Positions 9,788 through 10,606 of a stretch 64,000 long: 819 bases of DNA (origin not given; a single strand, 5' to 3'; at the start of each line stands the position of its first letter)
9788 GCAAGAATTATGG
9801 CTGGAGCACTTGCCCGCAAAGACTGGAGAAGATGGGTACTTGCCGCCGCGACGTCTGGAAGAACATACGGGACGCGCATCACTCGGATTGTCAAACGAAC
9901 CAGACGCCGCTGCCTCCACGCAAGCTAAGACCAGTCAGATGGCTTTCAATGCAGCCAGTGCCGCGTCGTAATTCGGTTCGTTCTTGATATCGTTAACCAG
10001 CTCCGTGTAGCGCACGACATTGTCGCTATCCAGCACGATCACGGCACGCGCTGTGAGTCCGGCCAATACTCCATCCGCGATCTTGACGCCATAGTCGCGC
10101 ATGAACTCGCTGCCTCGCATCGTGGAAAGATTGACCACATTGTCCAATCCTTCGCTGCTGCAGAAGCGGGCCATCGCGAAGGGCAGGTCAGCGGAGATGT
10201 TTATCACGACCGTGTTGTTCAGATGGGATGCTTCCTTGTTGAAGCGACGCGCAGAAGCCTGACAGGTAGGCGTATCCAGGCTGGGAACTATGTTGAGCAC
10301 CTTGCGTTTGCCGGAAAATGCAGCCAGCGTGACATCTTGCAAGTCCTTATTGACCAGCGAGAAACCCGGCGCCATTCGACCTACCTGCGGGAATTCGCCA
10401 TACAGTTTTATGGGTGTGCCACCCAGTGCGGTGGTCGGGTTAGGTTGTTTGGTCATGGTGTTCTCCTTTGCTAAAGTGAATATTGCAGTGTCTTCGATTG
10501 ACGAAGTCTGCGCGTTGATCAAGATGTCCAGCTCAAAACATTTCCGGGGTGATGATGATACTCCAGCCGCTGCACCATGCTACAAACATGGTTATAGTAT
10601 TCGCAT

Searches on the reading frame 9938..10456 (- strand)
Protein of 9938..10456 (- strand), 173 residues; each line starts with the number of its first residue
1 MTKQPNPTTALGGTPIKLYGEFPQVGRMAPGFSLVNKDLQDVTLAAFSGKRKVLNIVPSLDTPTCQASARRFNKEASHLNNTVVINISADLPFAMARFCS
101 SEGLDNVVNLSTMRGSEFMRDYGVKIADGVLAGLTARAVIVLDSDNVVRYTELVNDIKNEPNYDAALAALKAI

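Call 18: find_encoding_contigs(protein=window:9938-10456:-, flank=3000, max_places=10)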
Protein seq(173 aa) (173 aa): 1 contig read that carries it; 1 place shown.
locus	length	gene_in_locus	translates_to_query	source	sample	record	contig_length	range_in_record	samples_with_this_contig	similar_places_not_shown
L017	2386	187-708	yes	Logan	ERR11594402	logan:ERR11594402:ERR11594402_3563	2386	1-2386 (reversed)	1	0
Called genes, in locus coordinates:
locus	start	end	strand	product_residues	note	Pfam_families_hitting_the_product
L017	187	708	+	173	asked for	PF00578:AhpC-TSA, PF08534:Redoxin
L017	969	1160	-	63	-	PF03547:Mem_trans (weak)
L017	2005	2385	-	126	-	?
